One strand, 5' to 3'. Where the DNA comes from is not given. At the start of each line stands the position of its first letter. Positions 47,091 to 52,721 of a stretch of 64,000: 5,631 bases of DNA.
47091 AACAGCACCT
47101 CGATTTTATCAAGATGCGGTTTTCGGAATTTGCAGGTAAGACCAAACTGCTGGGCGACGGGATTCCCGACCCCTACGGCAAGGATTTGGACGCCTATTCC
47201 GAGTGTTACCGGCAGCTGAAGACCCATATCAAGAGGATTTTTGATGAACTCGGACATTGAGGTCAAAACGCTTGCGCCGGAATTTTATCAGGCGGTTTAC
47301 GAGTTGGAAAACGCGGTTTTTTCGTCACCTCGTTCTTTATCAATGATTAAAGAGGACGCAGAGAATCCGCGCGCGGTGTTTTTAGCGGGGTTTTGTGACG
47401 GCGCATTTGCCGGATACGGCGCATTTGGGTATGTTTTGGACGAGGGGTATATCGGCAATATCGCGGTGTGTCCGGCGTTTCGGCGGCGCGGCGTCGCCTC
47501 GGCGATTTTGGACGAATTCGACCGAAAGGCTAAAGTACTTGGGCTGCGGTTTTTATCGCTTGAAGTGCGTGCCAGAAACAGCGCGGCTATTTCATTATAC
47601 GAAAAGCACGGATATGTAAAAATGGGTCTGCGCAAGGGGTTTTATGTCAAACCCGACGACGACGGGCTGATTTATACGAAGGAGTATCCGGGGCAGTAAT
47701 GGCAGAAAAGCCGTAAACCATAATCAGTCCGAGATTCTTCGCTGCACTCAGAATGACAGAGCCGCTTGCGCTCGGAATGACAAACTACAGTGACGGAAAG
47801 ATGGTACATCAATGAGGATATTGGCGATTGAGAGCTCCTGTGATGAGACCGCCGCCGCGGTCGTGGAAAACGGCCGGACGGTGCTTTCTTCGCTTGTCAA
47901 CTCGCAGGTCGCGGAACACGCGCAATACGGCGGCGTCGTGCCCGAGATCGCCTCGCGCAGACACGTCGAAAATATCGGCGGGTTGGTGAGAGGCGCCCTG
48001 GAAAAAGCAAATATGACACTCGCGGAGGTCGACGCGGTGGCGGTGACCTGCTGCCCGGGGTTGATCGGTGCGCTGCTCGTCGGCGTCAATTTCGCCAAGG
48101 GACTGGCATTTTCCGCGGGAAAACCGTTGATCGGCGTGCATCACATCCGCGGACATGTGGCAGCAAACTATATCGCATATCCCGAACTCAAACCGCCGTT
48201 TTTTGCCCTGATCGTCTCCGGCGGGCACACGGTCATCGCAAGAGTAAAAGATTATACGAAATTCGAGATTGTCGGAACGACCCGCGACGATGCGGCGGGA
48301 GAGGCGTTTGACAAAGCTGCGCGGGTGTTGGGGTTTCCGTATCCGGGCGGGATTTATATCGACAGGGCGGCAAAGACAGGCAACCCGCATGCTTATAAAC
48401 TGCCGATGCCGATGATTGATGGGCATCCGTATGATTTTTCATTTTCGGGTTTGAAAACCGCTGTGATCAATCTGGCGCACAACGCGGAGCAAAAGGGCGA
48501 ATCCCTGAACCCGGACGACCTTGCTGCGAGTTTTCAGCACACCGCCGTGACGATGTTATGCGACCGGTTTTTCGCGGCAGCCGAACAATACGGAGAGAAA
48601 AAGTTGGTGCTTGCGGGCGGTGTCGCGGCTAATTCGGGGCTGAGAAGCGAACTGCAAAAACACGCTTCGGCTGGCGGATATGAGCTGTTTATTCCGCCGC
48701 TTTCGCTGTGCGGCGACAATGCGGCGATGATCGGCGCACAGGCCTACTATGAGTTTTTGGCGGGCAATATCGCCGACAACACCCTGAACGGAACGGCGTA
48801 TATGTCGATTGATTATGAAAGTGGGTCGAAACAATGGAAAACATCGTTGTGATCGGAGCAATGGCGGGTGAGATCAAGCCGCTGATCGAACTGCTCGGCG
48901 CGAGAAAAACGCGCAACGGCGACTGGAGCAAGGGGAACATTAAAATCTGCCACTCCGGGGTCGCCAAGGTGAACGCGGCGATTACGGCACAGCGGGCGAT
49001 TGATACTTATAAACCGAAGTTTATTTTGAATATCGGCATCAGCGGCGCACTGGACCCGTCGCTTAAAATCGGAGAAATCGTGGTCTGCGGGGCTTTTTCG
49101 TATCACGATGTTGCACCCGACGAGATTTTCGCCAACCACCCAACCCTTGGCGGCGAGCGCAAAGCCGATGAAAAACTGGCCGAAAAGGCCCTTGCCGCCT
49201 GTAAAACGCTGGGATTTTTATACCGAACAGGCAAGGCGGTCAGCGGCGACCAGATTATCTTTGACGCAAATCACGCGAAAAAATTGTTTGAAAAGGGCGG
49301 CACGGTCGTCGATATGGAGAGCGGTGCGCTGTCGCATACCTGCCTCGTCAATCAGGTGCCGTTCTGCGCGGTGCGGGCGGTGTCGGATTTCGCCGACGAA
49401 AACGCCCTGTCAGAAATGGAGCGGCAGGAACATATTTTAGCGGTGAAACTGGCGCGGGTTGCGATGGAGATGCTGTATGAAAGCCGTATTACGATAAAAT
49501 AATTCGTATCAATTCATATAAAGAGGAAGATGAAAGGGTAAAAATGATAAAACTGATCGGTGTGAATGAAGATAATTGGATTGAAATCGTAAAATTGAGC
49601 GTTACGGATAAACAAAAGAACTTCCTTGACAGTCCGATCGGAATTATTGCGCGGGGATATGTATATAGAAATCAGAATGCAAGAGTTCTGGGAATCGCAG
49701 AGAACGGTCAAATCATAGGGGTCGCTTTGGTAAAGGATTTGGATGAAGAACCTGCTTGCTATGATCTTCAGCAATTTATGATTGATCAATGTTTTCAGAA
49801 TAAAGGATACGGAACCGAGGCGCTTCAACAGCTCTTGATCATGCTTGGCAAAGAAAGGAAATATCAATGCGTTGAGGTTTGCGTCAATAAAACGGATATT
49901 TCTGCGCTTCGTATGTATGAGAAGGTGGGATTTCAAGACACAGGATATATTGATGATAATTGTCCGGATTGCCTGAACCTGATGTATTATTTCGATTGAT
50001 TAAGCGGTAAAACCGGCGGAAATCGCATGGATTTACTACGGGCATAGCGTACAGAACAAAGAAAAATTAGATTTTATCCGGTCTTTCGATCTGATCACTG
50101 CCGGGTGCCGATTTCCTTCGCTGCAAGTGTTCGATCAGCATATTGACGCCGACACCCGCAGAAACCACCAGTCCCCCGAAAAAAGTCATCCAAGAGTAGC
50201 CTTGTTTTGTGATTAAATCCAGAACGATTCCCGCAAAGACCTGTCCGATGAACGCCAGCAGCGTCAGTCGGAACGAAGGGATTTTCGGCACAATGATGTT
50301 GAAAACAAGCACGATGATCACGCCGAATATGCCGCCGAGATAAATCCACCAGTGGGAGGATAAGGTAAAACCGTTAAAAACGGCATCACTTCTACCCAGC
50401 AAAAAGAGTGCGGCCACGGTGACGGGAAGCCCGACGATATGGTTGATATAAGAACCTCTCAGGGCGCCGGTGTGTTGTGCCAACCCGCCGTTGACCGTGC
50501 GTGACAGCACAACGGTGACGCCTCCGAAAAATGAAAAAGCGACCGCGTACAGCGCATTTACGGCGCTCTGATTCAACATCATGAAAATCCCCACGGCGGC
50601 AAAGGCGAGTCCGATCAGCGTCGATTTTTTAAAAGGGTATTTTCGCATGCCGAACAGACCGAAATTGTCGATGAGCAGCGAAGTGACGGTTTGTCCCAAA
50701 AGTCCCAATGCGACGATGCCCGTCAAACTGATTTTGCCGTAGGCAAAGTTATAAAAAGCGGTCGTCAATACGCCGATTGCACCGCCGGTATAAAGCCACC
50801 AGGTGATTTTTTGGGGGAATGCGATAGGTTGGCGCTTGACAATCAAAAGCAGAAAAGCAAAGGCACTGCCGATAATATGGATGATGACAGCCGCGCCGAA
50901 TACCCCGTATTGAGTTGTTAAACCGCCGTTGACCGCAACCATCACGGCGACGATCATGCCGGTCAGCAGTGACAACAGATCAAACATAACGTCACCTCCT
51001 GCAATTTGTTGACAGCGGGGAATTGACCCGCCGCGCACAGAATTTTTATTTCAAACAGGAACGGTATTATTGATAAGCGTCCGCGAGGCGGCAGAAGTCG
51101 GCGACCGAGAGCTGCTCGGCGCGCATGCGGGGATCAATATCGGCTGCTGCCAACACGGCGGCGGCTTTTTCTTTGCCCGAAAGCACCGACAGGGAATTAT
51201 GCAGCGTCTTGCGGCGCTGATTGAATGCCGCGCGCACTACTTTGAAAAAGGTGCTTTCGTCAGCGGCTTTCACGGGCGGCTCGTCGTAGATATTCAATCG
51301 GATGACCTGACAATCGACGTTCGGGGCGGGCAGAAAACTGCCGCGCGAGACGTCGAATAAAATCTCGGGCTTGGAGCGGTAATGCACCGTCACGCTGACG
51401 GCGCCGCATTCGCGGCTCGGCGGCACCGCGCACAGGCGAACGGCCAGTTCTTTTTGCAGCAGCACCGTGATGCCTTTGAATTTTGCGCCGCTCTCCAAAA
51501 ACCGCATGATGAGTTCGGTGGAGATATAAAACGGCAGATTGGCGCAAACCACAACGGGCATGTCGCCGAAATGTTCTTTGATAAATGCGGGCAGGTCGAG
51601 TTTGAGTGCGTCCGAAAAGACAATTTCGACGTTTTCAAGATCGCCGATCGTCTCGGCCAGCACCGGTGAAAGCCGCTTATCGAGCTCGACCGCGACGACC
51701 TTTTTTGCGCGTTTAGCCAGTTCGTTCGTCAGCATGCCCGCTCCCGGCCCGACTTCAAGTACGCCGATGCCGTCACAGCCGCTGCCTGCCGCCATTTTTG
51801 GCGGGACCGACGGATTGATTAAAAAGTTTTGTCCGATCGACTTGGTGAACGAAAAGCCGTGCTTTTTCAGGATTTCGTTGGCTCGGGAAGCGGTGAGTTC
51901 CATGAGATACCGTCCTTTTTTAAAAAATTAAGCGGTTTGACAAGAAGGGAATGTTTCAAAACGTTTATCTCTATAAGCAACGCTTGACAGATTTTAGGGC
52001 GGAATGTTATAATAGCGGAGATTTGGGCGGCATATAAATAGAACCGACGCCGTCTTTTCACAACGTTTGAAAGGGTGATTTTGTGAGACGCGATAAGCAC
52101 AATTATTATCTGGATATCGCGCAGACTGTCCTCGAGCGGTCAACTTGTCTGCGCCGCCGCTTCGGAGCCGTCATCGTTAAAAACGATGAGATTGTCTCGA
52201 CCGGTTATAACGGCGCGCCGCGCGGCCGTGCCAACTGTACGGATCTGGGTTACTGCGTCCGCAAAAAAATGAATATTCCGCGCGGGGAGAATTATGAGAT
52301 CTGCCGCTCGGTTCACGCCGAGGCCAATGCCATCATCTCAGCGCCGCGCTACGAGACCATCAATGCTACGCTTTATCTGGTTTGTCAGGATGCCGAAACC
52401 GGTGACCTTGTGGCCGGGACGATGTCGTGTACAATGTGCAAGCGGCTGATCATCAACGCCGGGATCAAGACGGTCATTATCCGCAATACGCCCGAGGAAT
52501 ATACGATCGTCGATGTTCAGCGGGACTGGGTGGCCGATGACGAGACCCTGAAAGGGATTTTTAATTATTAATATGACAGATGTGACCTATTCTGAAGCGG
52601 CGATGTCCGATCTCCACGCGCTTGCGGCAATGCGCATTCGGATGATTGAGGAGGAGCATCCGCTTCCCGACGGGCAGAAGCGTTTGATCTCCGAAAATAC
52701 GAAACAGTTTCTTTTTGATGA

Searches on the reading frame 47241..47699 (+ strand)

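Call 38: search_protein_families(library=pfam, proteins=[window:47241-47699:+], max_evalue=0.00001)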
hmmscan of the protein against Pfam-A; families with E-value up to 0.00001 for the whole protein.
window:47241-47699:+ (152 aa): 4 families
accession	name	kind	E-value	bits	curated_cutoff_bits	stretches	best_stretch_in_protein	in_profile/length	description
PF00583.31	Acetyltransf_1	-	6e-17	62.4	20.7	1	17-125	2-116/116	Acetyltransferase (GNAT) family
PF13508.13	Acetyltransf_7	-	1.8e-12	47.9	27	1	51-126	9-83/84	Acetyltransferase (GNAT) domain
PF13673.13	Acetyltransf_10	-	9.6e-10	39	23.6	1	26-129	12-111/128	Acetyltransferase (GNAT) domain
PF08445.16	FR47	-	5e-07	30.1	22.1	1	66-128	19-80/86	FR47-like protein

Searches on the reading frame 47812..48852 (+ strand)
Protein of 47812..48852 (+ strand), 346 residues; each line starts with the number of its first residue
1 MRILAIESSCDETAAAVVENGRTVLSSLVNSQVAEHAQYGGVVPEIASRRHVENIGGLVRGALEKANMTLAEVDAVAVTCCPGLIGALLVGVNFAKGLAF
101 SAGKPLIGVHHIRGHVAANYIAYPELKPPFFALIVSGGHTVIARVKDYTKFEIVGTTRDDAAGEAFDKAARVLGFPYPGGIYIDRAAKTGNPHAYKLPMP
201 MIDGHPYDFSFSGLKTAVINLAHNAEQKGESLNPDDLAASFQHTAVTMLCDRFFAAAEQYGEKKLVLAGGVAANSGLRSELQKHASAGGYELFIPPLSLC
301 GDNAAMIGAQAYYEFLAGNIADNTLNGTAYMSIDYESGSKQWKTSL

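Call 38: search_protein_families(library=pfam, proteins=[window:47812-48852:+], max_evalue=0.00001)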
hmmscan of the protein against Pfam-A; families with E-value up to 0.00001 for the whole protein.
window:47812-48852:+ (346 aa): 2 families
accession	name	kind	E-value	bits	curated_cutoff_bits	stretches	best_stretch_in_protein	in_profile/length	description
PF00814.31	TsaD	-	1.6e-93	313.7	24.8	1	23-308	1-263/264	tRNA N6-adenosine threonylcarbamoyltransferase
PF22521.2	HypF_C_2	-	5.6e-08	33.3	27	1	224-304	156-236/241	Carbamoyltransferase, Kae1-like Domain, second subdomain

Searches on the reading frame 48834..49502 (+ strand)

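Call 38: search_protein_families(library=pfam, proteins=[window:48834-49502:+], max_evalue=0.00001)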
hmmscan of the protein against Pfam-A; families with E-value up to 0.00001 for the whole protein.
window:48834-49502:+ (222 aa): 1 family
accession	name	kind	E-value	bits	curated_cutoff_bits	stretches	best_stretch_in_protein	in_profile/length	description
PF01048.26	PNP_UDP_1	-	1.5e-36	126.4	25.1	1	4-212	2-230/233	Phosphorylase superfamily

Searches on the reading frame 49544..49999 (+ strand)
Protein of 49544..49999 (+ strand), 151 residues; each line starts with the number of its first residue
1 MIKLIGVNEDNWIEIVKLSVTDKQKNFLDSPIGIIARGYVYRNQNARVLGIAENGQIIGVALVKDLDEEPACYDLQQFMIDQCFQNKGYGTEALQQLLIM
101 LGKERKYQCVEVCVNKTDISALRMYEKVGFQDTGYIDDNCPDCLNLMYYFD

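Call 38: search_protein_families(library=pfam, proteins=[window:49544-49999:+], max_evalue=0.00001)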
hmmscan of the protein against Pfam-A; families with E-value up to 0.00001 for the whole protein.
window:49544-49999:+ (151 aa): 5 families
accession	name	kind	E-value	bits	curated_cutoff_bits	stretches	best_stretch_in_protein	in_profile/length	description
PF00583.31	Acetyltransf_1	-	6.7e-13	49.4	20.7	1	20-130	9-116/116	Acetyltransferase (GNAT) family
PF13508.13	Acetyltransf_7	-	1.7e-09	38.4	27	1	46-131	3-83/84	Acetyltransferase (GNAT) domain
PF13673.13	Acetyltransf_10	-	1e-08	35.6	23.6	1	43-134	28-111/128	Acetyltransferase (GNAT) domain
PF13302.13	Acetyltransf_3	-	4.9e-08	34.2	25.4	1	44-131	51-138/138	Acetyltransferase (GNAT) domain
PF13420.13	Acetyltransf_4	-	2.9e-06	27.8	24.3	1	43-134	46-138/155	Acetyltransferase (GNAT) domain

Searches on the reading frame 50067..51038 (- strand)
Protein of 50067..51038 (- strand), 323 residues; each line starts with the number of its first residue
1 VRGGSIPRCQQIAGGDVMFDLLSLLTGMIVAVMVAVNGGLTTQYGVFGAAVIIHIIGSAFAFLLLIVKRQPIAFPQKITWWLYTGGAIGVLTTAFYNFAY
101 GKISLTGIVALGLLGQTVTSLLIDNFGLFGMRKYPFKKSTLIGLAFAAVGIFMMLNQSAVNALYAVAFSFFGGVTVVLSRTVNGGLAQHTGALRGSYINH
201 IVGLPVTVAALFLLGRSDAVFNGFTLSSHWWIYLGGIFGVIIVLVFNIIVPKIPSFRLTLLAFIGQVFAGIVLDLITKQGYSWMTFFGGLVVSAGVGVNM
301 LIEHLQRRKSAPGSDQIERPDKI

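Call 38: search_protein_families(library=pfam, proteins=[window:50067-51038:-], max_evalue=0.00001)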
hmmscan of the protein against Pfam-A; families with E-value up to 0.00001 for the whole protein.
window:50067-51038:- (323 aa): 1 family
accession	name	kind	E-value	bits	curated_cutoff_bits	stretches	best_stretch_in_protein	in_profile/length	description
PF04657.19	DMT_YdcZ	-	1.7e-45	155.2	24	2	21-152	4-139/140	Putative inner membrane exporter, YdcZ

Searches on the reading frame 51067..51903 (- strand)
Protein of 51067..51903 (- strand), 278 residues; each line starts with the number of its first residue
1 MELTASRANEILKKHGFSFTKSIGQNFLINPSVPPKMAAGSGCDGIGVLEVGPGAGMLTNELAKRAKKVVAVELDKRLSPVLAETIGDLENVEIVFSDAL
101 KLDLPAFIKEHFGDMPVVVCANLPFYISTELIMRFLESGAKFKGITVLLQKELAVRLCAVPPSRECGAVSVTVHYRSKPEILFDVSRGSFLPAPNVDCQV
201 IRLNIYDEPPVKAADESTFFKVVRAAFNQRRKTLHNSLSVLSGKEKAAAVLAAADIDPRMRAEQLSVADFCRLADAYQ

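Call 39: search_protein_families(library=pfam, proteins=[window:51067-51903:-], max_evalue=0.00001)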
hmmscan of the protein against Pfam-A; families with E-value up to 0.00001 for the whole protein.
window:51067-51903:- (278 aa): 1 family
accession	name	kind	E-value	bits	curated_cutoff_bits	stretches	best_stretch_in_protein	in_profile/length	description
PF00398.26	RrnaAD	-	1.4e-54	185.4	24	1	17-277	2-261/263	Ribosomal RNA adenine dimethylase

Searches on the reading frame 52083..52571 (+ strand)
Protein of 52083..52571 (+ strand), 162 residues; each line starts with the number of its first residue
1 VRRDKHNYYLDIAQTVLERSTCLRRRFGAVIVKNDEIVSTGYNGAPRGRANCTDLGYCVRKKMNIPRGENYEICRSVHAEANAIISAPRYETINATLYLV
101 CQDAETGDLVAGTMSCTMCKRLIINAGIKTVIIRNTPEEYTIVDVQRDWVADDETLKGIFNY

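Call 39: search_protein_families(library=pfam, proteins=[window:52083-52571:+], max_evalue=0.00001)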
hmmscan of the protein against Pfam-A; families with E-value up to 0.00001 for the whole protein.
window:52083-52571:+ (162 aa): 2 families
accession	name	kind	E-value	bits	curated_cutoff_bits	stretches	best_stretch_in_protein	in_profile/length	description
PF00383.29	dCMP_cyt_deam_1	-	6.9e-18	64.9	25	1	5-133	3-100/102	Cytidine and deoxycytidylate deaminase zinc-binding region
PF14437.12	MafB19-deam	-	1.3e-09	38.5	27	1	4-136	2-102/142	MafB19-like deaminase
